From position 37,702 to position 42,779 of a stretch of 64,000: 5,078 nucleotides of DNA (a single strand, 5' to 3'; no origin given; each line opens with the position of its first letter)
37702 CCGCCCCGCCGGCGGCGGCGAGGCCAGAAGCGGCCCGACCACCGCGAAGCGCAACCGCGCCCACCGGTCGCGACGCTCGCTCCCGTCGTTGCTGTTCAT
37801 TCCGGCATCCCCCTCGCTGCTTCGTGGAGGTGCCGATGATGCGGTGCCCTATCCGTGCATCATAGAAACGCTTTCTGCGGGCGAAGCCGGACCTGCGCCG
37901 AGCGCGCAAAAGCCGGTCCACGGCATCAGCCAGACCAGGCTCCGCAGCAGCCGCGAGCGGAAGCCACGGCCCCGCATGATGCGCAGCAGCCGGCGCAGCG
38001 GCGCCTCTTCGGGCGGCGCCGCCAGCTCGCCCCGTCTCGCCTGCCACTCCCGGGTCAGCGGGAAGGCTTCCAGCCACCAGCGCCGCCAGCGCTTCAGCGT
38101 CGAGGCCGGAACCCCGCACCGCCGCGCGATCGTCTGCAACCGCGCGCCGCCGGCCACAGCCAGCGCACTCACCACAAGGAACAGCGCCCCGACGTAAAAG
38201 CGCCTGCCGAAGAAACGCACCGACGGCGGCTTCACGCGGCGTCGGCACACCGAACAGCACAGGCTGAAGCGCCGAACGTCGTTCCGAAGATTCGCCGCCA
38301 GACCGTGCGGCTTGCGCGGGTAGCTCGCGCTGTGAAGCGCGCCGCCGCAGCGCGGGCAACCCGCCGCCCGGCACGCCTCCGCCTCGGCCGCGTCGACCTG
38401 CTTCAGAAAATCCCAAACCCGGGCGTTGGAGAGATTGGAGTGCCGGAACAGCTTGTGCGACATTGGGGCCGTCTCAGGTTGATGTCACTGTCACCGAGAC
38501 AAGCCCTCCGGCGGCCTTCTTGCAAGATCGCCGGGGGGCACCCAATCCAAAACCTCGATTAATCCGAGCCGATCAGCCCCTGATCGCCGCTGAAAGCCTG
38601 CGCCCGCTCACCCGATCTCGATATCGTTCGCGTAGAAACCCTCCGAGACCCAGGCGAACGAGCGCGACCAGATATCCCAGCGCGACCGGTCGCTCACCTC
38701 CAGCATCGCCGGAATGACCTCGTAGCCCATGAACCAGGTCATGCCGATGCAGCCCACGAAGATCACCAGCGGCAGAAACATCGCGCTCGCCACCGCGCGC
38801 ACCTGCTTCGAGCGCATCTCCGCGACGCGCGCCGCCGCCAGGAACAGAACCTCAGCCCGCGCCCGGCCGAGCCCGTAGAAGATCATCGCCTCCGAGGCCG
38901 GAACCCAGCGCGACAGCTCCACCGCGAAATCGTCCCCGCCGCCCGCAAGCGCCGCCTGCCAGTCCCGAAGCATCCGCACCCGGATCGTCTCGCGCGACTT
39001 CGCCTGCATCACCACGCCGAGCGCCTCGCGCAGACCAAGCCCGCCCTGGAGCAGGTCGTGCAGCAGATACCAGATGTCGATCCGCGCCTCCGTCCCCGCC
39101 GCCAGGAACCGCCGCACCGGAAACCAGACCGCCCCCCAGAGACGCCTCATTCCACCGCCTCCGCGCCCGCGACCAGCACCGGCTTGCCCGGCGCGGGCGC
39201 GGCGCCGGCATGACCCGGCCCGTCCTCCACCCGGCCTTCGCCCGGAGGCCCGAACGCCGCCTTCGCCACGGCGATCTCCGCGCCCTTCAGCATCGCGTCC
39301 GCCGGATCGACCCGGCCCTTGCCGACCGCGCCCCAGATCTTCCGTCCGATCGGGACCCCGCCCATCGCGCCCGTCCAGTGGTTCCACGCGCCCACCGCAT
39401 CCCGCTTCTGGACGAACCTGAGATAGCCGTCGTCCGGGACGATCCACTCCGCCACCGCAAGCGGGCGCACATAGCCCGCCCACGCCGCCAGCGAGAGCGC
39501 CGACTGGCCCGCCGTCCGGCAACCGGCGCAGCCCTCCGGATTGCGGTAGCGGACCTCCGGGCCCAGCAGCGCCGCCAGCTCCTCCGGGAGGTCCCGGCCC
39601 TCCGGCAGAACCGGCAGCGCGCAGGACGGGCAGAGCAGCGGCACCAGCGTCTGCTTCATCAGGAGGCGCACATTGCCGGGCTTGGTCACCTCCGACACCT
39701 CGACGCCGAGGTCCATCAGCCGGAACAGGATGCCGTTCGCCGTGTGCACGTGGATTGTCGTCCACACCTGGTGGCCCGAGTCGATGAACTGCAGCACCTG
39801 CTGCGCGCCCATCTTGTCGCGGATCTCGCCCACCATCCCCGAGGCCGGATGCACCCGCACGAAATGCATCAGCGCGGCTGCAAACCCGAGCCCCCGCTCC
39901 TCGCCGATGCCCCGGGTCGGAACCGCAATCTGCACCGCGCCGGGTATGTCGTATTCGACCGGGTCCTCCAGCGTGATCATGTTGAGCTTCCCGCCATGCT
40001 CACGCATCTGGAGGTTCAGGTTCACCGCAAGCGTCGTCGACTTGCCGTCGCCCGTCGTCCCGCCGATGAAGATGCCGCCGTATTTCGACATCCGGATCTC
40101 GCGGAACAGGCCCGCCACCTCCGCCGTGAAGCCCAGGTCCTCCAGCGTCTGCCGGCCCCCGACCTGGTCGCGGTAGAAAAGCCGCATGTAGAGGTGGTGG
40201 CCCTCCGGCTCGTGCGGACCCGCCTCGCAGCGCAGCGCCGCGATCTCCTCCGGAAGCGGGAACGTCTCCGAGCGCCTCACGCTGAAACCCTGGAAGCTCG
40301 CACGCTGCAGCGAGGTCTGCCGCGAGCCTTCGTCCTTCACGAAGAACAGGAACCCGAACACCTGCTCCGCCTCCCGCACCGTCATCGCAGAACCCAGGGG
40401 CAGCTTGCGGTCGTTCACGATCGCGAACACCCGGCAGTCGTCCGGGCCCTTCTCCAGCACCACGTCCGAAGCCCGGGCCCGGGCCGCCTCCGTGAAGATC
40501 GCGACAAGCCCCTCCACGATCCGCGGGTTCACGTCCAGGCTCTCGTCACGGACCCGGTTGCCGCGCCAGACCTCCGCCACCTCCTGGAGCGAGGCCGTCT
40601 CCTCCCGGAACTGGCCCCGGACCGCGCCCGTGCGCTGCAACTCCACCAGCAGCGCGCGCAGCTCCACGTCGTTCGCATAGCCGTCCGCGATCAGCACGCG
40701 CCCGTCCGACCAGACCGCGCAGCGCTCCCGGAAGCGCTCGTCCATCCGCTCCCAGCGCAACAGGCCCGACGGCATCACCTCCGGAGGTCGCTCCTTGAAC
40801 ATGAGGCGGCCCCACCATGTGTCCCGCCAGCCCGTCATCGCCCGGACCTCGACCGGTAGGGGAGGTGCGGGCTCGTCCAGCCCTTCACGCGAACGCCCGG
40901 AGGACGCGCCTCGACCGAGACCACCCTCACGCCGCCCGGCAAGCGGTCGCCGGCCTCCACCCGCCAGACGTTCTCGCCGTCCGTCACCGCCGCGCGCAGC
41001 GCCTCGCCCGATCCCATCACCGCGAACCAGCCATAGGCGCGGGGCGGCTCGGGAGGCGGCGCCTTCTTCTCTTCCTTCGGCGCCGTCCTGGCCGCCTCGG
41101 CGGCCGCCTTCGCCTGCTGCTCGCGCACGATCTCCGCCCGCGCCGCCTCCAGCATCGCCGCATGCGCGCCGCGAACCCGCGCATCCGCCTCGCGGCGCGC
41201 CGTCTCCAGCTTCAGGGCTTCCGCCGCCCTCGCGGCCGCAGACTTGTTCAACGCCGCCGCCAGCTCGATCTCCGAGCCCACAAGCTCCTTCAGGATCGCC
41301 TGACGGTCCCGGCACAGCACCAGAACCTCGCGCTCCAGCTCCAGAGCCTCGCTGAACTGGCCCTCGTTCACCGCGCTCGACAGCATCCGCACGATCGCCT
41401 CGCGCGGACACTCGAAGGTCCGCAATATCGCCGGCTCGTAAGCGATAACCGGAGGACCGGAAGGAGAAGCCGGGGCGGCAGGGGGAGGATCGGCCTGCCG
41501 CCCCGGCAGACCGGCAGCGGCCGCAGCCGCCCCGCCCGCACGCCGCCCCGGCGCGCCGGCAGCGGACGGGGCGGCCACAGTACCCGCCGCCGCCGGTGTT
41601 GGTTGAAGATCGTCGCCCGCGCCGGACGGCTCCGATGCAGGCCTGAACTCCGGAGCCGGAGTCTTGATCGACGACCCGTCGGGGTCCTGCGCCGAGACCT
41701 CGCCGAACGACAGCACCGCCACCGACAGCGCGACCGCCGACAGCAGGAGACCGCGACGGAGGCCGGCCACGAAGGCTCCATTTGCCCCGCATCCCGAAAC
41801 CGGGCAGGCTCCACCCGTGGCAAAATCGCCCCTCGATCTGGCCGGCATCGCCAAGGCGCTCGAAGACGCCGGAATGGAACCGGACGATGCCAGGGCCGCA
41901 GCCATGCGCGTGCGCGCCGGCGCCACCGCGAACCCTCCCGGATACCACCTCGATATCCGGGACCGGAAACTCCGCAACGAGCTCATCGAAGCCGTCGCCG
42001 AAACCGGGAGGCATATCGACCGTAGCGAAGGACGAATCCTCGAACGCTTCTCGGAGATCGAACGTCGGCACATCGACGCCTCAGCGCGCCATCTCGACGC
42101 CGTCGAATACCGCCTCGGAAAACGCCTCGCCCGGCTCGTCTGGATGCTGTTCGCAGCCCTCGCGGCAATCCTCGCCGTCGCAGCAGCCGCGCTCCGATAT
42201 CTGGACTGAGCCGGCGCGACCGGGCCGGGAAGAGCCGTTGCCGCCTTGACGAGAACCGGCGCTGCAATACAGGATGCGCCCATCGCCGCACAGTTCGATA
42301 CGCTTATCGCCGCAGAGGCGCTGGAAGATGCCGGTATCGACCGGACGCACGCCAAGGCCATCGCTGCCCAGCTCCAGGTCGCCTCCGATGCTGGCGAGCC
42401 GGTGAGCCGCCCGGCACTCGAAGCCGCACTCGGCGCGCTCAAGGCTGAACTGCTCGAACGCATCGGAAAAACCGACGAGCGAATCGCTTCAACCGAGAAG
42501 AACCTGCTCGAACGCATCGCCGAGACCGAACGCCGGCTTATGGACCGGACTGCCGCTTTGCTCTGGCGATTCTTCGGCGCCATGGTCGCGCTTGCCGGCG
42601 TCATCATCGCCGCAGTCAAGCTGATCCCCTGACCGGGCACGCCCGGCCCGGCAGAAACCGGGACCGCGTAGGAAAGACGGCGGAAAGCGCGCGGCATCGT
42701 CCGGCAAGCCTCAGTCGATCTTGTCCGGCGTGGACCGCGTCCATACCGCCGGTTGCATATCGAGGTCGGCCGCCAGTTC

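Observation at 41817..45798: Three plus-strand DUF1640-like coiled-coil/TM paralogs bracket a two-gene secreted-protein cargo inside the minus-strand pilus operon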

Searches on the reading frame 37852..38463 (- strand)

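Call 43: search_protein_families(library=pfam, max_evalue=0.01, proteins=[window:37852-38463:-])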
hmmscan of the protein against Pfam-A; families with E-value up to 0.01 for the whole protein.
window:37852-38463:- (204 aa): 2 families
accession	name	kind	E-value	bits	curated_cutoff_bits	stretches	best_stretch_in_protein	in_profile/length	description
PF13384.12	HTH_23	-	3.4e-06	27.1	24.6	1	101-132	12-43/50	Homeodomain-like domain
PF01527.26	HTH_Tnp_1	-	0.0081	16.8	24.1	0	101-129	18-46/75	Transposase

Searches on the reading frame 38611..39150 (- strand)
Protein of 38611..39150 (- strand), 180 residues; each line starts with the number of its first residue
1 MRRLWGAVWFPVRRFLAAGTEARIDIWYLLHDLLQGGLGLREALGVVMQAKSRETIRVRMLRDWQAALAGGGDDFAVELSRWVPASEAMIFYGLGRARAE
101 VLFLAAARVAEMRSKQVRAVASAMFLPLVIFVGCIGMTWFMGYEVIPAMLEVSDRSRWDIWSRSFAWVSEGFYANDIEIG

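Call 9: search_protein_families(library=pfam, max_evalue=1, proteins=[window:38611-39150:-])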
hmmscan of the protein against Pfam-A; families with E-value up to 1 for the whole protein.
window:38611-39150:- (180 aa): 1 family
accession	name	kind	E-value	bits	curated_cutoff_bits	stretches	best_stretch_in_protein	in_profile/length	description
PF00482.28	T2SSF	-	0.061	13.7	25.2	1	31-147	6-125/125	Type II secretion system (T2SS), protein F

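Call 18: search_protein_families(library=ncbifam, max_evalue=1, proteins=[window:38611-39150:-])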
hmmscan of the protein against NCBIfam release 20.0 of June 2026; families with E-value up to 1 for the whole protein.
window:38611-39150:- (180 aa): 4 families
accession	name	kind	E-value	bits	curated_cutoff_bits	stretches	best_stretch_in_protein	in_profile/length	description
TIGR02120.1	GspF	equivalog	0.02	14.2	424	1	30-154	72-198/401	type II secretion system inner membrane protein GspF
NF041012.2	T4P_ComGB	equivalog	0.024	14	240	1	24-155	4-133/332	competence type IV pilus assembly protein ComGB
NF052607.1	T4PiliAsmPilCThrm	equivalog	0.059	12.4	700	1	32-152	77-199/406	type IV pilus assembly protein PilC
NF007861.0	PRK10573.1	equivalog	0.083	11.9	401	1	23-150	61-190/401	protein transport protein HofC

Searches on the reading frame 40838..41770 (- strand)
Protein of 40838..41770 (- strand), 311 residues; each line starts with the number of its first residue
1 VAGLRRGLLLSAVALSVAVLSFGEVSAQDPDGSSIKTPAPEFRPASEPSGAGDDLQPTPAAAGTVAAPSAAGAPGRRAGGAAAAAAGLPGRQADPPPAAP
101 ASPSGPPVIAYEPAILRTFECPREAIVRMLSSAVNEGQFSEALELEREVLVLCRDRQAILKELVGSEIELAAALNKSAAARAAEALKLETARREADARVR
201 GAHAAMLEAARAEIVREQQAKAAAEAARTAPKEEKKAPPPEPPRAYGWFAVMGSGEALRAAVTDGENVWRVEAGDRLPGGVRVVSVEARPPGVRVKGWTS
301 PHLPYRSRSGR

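Call 9: search_protein_families(library=pfam, max_evalue=1, proteins=[window:40838-41770:-])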
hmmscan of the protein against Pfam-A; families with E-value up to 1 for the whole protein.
window:40838-41770:- (311 aa): 2 families
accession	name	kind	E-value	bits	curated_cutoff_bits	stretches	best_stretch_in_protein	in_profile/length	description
PF17448.7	YqaH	-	0.0006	20.5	31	1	117-159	16-58/88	Uncharacterized YqaH-like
PF04783.17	DUF630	-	0.0054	17.3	27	1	147-173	11-37/59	Protein of unknown function (DUF630)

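Call 18: search_protein_families(library=ncbifam, max_evalue=1, proteins=[window:40838-41770:-])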
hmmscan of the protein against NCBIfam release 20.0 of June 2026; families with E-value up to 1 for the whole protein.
window:40838-41770:- (311 aa): 1 family
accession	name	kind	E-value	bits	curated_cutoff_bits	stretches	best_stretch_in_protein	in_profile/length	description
TIGR03021.1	pilP_fam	equivalog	2.5e-05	25.3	34.65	1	185-288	9-113/119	type IV pilus biogenesis protein PilP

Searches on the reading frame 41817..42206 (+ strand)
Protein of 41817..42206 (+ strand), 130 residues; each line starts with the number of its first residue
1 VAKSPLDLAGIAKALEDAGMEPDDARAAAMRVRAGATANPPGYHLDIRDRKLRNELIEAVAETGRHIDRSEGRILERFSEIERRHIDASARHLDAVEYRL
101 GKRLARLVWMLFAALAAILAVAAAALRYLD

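Call 9: search_protein_families(library=pfam, max_evalue=1, proteins=[window:41817-42206:+])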
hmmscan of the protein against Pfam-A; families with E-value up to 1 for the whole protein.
window:41817-42206:+ (130 aa): 2 families
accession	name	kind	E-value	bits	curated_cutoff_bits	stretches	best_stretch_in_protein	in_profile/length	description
PF00109.32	ketoacyl-synt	-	0.13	12.3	20.8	1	10-43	96-127/252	Beta-ketoacyl synthase, N-terminal domain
PF09889.16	DUF2116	-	0.18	12.2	26.8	1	102-123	33-54/59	Probable treble clef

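Call 18: search_protein_families(library=ncbifam, max_evalue=1, proteins=[window:41817-42206:+])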
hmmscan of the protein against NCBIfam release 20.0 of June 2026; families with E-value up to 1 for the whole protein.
window:41817-42206:+ (130 aa): 0 families

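Call 51: search_protein_families(library=padloc, max_evalue=0.01, proteins=[window:41817-42206:+])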
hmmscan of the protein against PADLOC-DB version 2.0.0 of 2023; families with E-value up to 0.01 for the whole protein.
window:41817-42206:+ (130 aa): 0 families

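Call 52: search_protein_families(library=phrogs, max_evalue=0.01, proteins=[window:41817-42206:+])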
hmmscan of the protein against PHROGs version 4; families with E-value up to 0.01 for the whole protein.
window:41817-42206:+ (130 aa): 0 families

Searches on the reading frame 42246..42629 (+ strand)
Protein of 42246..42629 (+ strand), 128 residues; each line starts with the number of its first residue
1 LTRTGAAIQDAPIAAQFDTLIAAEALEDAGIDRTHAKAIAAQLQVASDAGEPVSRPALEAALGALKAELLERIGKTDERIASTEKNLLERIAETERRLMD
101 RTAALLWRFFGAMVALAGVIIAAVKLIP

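Call 9: search_protein_families(library=pfam, max_evalue=1, proteins=[window:42246-42629:+])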
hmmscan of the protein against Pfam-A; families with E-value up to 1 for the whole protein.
window:42246-42629:+ (128 aa): 5 families
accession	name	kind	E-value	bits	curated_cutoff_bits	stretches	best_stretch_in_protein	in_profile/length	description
PF00006.31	ATP-synt_ab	-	0.029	14.4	29.5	1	38-79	117-158/213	ATP synthase alpha/beta family, nucleotide-binding domain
PF21040.3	CEP104-like_TOG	-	0.054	14.1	24.3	1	47-95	85-135/208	Centrosomal protein CEP104-like, TOG domain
PF08542.16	Rep_fac_C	-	0.083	13.7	23.6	0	65-81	57-73/88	Replication factor C C-terminal domain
PF12781.13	AAA_9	-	0.17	11.4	27.4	1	62-102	166-206/222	ATP-binding dynein motor region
PF06207.16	DUF1002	-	0.18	11.8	26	1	23-91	116-184/220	Protein of unknown function (DUF1002)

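Call 18: search_protein_families(library=ncbifam, max_evalue=1, proteins=[window:42246-42629:+])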
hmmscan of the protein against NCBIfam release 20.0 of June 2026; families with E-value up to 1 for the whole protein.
window:42246-42629:+ (128 aa): 1 family
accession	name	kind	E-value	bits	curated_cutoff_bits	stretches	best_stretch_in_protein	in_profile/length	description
NF033672.1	mbn_chaper_assoc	subfamily_domain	0.017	15.1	50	1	18-49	59-90/104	copper uptake system-associated protein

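Call 51: search_protein_families(library=padloc, max_evalue=0.01, proteins=[window:42246-42629:+])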
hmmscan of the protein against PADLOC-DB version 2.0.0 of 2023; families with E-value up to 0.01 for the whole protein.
window:42246-42629:+ (128 aa): 0 families

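Call 52: search_protein_families(library=phrogs, max_evalue=0.01, proteins=[window:42246-42629:+])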
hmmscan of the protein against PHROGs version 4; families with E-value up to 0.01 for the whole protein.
window:42246-42629:+ (128 aa): 1 family
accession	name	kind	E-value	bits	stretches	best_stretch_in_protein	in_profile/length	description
phrog_17872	-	unknown function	0.0028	19.2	0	16-118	5-88/100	-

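Call 64: search_dna_similar(query=window:42246-42629:+, collection=plasmids, mode=protein, max_rows=20, max_evalue=0.001)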
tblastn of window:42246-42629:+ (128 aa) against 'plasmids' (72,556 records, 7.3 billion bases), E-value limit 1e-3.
No match.
